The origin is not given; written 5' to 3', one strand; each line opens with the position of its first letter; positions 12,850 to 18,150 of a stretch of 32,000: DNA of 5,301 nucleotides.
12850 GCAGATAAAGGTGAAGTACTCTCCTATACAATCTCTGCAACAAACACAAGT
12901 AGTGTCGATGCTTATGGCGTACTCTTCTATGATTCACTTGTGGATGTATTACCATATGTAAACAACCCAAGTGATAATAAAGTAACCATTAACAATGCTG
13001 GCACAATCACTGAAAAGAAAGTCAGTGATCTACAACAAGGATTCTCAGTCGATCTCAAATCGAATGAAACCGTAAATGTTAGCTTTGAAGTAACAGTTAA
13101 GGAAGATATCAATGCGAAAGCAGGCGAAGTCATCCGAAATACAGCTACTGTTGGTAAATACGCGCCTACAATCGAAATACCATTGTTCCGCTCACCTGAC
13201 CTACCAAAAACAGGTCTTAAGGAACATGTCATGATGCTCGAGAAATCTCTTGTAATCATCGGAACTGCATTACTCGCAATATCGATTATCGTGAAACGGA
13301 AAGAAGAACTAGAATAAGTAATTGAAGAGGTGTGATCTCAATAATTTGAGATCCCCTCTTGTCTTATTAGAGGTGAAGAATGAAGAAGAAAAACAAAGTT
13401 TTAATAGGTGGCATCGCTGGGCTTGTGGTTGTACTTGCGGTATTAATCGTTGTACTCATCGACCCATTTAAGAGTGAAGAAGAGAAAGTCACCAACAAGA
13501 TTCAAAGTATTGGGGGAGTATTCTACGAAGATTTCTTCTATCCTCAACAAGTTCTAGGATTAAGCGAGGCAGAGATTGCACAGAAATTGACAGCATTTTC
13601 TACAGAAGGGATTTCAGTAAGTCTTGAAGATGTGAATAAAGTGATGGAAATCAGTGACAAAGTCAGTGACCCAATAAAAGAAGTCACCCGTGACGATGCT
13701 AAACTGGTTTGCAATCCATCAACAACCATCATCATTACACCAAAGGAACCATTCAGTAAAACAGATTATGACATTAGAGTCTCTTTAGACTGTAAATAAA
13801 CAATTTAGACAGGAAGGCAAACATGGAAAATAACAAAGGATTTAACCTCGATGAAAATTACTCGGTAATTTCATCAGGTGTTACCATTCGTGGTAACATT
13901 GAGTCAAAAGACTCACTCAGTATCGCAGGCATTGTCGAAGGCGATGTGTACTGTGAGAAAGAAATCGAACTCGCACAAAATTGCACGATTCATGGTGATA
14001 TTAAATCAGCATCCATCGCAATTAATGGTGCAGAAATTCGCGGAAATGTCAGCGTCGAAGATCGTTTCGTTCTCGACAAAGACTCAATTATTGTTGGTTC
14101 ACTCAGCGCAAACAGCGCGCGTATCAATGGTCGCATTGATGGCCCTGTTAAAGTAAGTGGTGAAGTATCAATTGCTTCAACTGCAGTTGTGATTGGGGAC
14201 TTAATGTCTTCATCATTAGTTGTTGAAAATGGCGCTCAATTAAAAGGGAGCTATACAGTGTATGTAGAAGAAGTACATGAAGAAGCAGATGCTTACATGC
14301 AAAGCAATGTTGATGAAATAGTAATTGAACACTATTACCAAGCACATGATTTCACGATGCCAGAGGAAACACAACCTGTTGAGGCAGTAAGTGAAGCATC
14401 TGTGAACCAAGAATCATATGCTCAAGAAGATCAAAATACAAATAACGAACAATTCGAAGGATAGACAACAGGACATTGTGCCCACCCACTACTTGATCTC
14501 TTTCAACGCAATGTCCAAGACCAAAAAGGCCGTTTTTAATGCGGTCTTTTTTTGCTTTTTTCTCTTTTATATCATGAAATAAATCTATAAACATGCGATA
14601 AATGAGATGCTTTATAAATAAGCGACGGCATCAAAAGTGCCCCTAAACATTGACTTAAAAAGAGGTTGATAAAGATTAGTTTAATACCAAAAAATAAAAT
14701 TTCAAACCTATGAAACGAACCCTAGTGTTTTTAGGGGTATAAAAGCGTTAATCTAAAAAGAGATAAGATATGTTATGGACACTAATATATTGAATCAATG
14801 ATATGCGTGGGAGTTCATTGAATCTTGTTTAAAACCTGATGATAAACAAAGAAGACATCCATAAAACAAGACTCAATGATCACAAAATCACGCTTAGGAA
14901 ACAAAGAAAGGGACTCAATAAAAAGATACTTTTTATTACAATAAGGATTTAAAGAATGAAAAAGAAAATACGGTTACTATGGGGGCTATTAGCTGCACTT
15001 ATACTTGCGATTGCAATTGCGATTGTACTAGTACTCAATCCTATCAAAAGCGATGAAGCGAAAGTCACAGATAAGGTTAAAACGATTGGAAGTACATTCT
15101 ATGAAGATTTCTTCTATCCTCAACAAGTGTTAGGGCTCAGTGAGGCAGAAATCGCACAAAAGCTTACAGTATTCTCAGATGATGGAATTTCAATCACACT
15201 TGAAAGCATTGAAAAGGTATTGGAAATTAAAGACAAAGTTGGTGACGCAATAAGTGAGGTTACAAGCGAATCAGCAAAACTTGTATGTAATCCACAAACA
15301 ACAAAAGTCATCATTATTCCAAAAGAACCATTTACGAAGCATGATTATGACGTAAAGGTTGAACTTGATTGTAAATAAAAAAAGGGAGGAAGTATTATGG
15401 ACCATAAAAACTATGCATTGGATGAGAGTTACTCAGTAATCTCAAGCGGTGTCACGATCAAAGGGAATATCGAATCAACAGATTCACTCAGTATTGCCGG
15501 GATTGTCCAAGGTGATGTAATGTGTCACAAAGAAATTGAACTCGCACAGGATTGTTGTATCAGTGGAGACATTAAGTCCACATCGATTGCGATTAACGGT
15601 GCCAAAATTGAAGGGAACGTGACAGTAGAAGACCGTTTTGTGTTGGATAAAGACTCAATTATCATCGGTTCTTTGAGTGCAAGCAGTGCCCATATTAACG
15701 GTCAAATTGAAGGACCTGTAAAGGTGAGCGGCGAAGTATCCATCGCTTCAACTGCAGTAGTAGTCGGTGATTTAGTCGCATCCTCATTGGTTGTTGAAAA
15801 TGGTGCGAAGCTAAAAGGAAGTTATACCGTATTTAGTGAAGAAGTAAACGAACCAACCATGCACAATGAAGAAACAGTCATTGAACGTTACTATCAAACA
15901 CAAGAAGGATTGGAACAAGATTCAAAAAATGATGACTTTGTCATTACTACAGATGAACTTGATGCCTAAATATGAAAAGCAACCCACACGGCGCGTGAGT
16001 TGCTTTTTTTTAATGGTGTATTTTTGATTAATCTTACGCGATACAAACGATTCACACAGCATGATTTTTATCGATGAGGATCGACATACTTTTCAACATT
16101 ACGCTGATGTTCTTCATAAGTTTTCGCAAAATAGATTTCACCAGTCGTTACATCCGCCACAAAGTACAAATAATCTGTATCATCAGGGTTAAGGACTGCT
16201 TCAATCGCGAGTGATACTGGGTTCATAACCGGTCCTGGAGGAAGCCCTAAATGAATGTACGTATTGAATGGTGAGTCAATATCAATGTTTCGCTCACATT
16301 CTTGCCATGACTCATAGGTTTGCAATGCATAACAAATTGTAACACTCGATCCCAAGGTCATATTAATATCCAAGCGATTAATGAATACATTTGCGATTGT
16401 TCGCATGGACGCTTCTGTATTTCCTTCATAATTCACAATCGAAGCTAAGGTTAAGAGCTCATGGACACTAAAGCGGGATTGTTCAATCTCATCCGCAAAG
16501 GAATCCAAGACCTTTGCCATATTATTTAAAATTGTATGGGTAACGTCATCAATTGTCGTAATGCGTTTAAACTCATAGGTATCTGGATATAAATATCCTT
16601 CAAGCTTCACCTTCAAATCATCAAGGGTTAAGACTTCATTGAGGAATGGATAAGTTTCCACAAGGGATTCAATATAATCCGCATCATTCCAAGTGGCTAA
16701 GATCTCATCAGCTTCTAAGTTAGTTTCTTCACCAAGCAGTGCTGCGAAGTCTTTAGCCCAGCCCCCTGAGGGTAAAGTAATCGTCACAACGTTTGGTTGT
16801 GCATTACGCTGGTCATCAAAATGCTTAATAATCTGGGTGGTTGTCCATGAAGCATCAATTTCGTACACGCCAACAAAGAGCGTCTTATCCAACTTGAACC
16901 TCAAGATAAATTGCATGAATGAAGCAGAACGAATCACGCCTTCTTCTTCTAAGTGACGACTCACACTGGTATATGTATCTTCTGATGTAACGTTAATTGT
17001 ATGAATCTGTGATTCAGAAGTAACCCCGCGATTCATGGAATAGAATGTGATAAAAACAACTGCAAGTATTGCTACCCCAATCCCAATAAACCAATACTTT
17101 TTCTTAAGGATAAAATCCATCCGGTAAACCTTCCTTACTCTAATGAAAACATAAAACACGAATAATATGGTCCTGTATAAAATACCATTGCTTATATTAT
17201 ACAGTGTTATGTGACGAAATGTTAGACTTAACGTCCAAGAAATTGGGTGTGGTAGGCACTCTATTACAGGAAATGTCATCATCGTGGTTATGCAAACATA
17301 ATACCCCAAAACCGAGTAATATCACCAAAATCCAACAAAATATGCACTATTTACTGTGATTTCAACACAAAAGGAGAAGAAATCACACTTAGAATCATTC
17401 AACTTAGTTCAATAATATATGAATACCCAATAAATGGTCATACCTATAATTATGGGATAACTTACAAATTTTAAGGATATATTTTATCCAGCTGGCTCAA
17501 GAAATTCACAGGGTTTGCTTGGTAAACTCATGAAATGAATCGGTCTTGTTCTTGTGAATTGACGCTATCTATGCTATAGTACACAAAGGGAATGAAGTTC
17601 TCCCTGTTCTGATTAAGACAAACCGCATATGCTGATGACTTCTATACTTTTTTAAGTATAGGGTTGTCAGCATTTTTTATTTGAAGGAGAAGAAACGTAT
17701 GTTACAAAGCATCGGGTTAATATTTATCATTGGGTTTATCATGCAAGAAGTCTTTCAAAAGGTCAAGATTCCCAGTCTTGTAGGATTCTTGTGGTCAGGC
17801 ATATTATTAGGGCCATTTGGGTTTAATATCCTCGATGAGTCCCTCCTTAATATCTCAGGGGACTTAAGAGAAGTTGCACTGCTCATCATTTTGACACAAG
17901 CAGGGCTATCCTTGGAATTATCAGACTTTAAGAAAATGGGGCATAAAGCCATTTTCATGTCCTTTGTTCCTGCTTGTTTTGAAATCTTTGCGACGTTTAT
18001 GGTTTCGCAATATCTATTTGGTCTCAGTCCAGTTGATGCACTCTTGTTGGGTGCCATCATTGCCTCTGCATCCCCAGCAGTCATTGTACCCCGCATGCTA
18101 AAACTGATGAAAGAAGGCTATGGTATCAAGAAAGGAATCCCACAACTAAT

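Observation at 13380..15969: Tandemly duplicated two-gene module: single-pass membrane protein plus bactofilin, between a giant adhesin and mltG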

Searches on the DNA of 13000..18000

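Call 15: search_rna_families(source=window, start=13000, end=18000, threshold=evalue, max_evalue=1)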
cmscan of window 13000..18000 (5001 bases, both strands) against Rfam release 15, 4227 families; matches with E-value up to 1: 3.
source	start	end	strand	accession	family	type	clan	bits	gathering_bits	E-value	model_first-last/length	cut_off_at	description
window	17579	17651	+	RF01734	Fluoride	Cis-reg; riboswitch;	-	44.6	34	3.2e-10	1-64/64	no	Fluoride riboswitch aptamer (crcB RNA motif)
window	17329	17414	-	RF04054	mir-2944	Gene; miRNA;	-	25.4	56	0.063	1-82/82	no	mir-2944 microRNA precursor family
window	13048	13114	+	RF03036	osmY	Gene; sRNA;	-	20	46.9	0.32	1-72/72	no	osmY RNA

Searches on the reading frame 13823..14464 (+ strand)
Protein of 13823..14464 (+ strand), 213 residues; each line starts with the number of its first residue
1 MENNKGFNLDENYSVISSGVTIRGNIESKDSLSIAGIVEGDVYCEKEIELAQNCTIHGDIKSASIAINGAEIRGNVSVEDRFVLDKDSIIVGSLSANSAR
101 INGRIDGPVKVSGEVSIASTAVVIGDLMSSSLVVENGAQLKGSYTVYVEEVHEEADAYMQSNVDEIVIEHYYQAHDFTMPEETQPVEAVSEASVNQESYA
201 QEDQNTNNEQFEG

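Call 5: search_protein_families(library=pfam, proteins=[window:13823-14464:+], max_evalue=1)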
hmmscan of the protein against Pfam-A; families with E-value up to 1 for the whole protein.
window:13823-14464:+ (213 aa): 4 families
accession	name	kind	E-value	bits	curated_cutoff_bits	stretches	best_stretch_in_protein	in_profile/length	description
PF04519.19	Bactofilin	-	9.1e-27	93.6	27.9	2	71-143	24-96/98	Polymer-forming cytoskeletal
PF20622.4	Big_15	-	0.0038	17.5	27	0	55-74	19-38/82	Bacterial Ig domain (Big_16)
PF17209.9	Hfq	-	0.1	12.7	27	0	66-84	20-38/64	Hfq protein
PF22378.1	Tas3-like_N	-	0.14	12.9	26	0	134-166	13-45/73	Tas3-like, N-terminal domain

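Call 6: search_protein_families(library=ncbifam, proteins=[window:13823-14464:+], max_evalue=1)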
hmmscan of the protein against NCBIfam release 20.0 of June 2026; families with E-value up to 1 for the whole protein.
window:13823-14464:+ (213 aa): 3 families
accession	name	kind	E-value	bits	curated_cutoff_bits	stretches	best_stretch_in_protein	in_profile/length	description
NF050158.1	CarbAnhydGPos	equivalog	0.096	12.3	250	0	29-66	15-52/172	gamma carbonic anhydrase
NF001820.0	PRK00556.1-4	equivalog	0.11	11.9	409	0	16-58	122-164/199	septum site-determining protein MinC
TIGR01172.1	cysE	equivalog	0.97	9.4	210.65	0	103-134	126-157/162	serine O-acetyltransferase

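Call 18: find_homologous_proteins(query=window:13823-14464:+, max_evalue=0.00001)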
Query window:13823-14464:+ (213 aa): 3 proteins with E <= 0.00001 among 326 candidates.
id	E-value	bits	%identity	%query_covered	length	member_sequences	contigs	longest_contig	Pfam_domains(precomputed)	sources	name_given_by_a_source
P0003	3.4e-128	443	100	100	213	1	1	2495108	PF04519.20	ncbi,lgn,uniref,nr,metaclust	ncbi:hypothetical protein AOC36_02115 [Erysipelothrix larvae]|uniref:Cell shape determination protei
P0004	2.4e-69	251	74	82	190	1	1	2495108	PF04519.20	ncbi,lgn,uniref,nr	ncbi:hypothetical protein AOC36_02125 [Erysipelothrix larvae]|uniref:Cell shape determination protei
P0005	2.9e-16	78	38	62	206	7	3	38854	PF04519.20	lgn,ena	-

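Call 19: find_encoding_contigs(protein=P0005, flank=6000, max_places=6)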
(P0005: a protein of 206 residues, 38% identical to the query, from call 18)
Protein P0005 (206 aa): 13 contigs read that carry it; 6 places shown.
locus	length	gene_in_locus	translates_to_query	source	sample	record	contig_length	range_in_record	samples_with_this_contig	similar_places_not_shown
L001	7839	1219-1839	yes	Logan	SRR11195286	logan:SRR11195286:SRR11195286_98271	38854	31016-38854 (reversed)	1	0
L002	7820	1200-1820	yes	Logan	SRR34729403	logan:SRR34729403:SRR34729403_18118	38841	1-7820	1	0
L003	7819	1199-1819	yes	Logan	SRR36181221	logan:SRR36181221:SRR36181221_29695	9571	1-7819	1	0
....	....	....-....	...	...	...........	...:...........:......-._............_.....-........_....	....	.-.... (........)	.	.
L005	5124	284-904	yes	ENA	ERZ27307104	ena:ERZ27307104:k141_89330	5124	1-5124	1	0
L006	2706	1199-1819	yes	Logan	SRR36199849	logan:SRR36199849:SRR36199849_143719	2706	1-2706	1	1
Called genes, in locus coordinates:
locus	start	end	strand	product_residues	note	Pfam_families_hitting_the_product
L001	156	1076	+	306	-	PF04204:HTS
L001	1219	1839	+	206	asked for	PF04519:Bactofilin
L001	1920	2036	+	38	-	-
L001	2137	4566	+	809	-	PF00483:NTP_transferase, PF12804:NTP_transf_3, PF00132:Hexapep (weak), PF25084:LbH_EIF2B, PF25087:GMPPB_C, PF02878:PGM_PMM_I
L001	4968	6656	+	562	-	PF00753:Lactamase_B, PF12706:Lactamase_B_2 (weak), PF22505:RNase_J_b_CASP, PF07521:RMMBL, PF17770:RNase_J_C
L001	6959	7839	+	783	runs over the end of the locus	PF07833:Cu_amine_oxidN1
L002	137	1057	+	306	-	PF04204:HTS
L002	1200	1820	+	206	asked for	PF04519:Bactofilin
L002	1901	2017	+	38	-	-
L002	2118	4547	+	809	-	PF00483:NTP_transferase, PF12804:NTP_transf_3, PF00132:Hexapep (weak), PF25084:LbH_EIF2B, PF25087:GMPPB_C, PF02878:PGM_PMM_I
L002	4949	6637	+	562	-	PF00753:Lactamase_B, PF12706:Lactamase_B_2, PF22505:RNase_J_b_CASP, PF07521:RMMBL, PF17770:RNase_J_C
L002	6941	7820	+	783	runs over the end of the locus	PF07833:Cu_amine_oxidN1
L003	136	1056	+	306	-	PF04204:HTS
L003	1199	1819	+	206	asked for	PF04519:Bactofilin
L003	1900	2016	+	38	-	-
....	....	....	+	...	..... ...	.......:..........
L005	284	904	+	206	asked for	PF04519:Bactofilin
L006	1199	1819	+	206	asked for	PF04519:Bactofilin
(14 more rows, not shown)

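Call 71: search_protein_families(library=phrogs, proteins=[window:13823-14464:+], max_evalue=0.01)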
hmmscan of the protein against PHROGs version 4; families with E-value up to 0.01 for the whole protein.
window:13823-14464:+ (213 aa): 1 family
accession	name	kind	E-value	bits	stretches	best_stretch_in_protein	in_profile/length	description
phrog_27075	-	unknown function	0.0078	16.7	0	50-96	59-103/265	-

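Call 72: search_protein_families(library=padloc, proteins=[window:13823-14464:+], max_evalue=0.01)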
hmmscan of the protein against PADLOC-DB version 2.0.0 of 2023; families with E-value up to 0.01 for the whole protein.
window:13823-14464:+ (213 aa): 0 families

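Call 88: search_solved_structures(query=window:13823-14464:+, max_evalue=0.01, show_alignments=1)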
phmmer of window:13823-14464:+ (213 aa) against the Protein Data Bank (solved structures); distinct sequences matched with E-value up to 0.01: 2.
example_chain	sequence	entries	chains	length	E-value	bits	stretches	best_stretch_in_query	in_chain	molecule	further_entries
2n3d_A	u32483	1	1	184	0.00015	25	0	85-143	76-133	Bactofilin A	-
6ria_A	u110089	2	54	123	0.00024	24.3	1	18-102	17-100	bactofilin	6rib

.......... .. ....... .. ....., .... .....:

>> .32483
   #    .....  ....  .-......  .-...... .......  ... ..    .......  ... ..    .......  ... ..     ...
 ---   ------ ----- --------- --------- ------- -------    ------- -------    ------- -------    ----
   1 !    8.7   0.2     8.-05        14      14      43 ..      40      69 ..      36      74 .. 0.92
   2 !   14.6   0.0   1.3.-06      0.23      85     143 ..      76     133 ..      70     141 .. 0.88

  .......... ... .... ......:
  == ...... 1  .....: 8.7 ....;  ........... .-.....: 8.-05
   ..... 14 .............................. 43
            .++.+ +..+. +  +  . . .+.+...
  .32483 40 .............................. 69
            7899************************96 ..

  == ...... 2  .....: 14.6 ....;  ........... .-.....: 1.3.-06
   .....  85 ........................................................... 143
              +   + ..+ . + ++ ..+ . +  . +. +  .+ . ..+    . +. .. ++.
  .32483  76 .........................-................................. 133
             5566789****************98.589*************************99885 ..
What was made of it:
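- On Bactofilin (Pfam PF04519 / DUF583): BacA 2N3D at E 1.5e-4 and T. thermophilus bactofilin 6RIA at E 2.4e-4 (call 88).
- Pfam gives E about 1e-27 (call 5), and it is related to BacA (2N3D) and TtBac (6RIA) (call 88).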

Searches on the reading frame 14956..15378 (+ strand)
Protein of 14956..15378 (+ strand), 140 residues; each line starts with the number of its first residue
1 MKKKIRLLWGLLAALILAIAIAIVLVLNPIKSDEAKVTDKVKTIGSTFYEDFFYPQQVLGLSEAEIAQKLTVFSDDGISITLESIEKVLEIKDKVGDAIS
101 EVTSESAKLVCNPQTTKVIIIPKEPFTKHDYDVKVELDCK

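Call 5: search_protein_families(library=pfam, proteins=[window:14956-15378:+], max_evalue=1)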
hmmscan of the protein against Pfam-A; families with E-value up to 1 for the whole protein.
window:14956-15378:+ (140 aa): 2 families
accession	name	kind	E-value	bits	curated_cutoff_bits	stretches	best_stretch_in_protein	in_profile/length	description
PF13786.12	DUF4179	-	0.00027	21.7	30.1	1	2-85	2-79/94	Domain of unknown function (DUF4179)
PF00499.25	Oxidored_q3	-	0.0038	17.4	33.2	1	4-61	73-134/146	NADH-ubiquinone/plastoquinone oxidoreductase chain 6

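Call 6: search_protein_families(library=ncbifam, proteins=[window:14956-15378:+], max_evalue=1)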
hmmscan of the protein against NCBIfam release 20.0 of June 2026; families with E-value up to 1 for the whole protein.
window:14956-15378:+ (140 aa): 1 family
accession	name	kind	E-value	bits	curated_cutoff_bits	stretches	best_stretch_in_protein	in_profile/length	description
TIGR02866.1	CoxB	equivalog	0.073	12.6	147.7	1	3-84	54-134/202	cytochrome c oxidase subunit II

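Call 71: search_protein_families(library=phrogs, proteins=[window:14956-15378:+], max_evalue=0.01)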
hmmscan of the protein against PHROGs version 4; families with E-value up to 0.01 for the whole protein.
window:14956-15378:+ (140 aa): 0 families

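Call 72: search_protein_families(library=padloc, proteins=[window:14956-15378:+], max_evalue=0.01)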
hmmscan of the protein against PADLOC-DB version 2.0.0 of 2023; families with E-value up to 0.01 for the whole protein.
window:14956-15378:+ (140 aa): 0 families

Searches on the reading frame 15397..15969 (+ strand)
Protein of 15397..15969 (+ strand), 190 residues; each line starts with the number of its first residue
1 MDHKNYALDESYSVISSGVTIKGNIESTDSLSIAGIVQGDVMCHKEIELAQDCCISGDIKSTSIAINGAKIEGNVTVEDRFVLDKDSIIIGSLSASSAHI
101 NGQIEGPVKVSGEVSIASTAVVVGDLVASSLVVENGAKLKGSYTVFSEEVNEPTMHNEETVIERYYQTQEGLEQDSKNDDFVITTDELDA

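Call 5: search_protein_families(library=pfam, proteins=[window:15397-15969:+], max_evalue=1)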
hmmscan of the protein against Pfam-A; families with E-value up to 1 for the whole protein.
window:15397-15969:+ (190 aa): 3 families
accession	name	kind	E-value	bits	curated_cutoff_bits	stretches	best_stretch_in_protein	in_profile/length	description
PF04519.19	Bactofilin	-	1.2e-27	96.4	27.9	2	64-142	19-96/98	Polymer-forming cytoskeletal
PF17209.9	Hfq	-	0.004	17.2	27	0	61-83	16-38/64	Hfq protein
PF20622.4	Big_15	-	0.038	14.3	27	0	56-76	21-42/82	Bacterial Ig domain (Big_16)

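Call 6: search_protein_families(library=ncbifam, proteins=[window:15397-15969:+], max_evalue=1)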
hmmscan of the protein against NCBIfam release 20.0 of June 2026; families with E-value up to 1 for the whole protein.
window:15397-15969:+ (190 aa): 4 families
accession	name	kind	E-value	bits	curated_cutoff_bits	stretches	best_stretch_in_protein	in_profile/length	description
TIGR02383.1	Hfq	equivalog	0.0082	16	61.7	0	65-82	22-39/61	RNA chaperone Hfq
NF001602.0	PRK00395.1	equivalog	0.017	14.9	95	0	65-83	26-44/79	RNA chaperone Hfq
NF050158.1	CarbAnhydGPos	equivalog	0.02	14.6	250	1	24-66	11-53/172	gamma carbonic anhydrase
NF001820.0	PRK00556.1-4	equivalog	0.46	9.9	409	0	14-50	121-157/199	septum site-determining protein MinC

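Call 71: search_protein_families(library=phrogs, proteins=[window:15397-15969:+], max_evalue=0.01)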
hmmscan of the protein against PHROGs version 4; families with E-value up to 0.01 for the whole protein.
window:15397-15969:+ (190 aa): 1 family
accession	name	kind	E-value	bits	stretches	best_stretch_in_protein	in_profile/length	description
phrog_7964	-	unknown function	0.006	16.5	1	43-148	78-195/269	-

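Call 72: search_protein_families(library=padloc, proteins=[window:15397-15969:+], max_evalue=0.01)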
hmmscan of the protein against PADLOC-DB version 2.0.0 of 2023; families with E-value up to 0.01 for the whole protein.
window:15397-15969:+ (190 aa): 0 families

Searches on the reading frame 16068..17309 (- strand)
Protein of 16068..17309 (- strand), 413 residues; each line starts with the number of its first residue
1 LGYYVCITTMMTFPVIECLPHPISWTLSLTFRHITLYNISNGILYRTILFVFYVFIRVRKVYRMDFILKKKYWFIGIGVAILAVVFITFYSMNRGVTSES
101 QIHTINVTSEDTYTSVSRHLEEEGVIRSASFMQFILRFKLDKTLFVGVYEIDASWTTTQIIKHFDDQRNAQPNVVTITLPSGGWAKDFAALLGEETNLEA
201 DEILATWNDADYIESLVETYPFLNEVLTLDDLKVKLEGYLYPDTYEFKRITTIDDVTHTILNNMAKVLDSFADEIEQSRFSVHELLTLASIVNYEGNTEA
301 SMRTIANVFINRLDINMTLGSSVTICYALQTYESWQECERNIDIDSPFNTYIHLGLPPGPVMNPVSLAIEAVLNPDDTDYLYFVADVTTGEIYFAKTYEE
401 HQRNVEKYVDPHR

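Call 5: search_protein_families(library=pfam, proteins=[window:16068-17309:-], max_evalue=1)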
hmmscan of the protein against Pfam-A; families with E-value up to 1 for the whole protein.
window:16068-17309:- (413 aa): 4 families
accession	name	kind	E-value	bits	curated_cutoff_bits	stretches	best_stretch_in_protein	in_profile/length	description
PF02618.21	YceG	-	1.4e-71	241.6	32.4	1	105-407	1-275/275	YceG-like family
PF10039.14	DUF2275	-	0.019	15.6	24.6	1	68-109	33-70/210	Predicted integral membrane protein (DUF2275)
PF02829.19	3H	-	0.19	12.4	25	1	96-125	67-96/97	3H domain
PF20040.4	DUF6442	-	0.31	11.8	25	1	27-91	34-98/102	Family of unknown function (DUF6442)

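Call 6: search_protein_families(library=ncbifam, proteins=[window:16068-17309:-], max_evalue=1)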
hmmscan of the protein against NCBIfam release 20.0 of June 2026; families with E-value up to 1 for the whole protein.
window:16068-17309:- (413 aa): 3 families
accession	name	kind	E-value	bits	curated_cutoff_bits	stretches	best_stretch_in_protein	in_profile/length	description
TIGR00247.1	TIGR00247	hypoth_equivalog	2.2e-63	214.4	103.4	1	83-410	20-342/347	endolytic transglycosylase MltG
NF007619.0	PRK10270.1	equivalog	9.2e-28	97.2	532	1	114-409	51-331/340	cell division protein YceG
NF010723.1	PRK14125.1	equivalog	0.018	15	60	1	71-135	3-65/87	cell division suppressor protein YneA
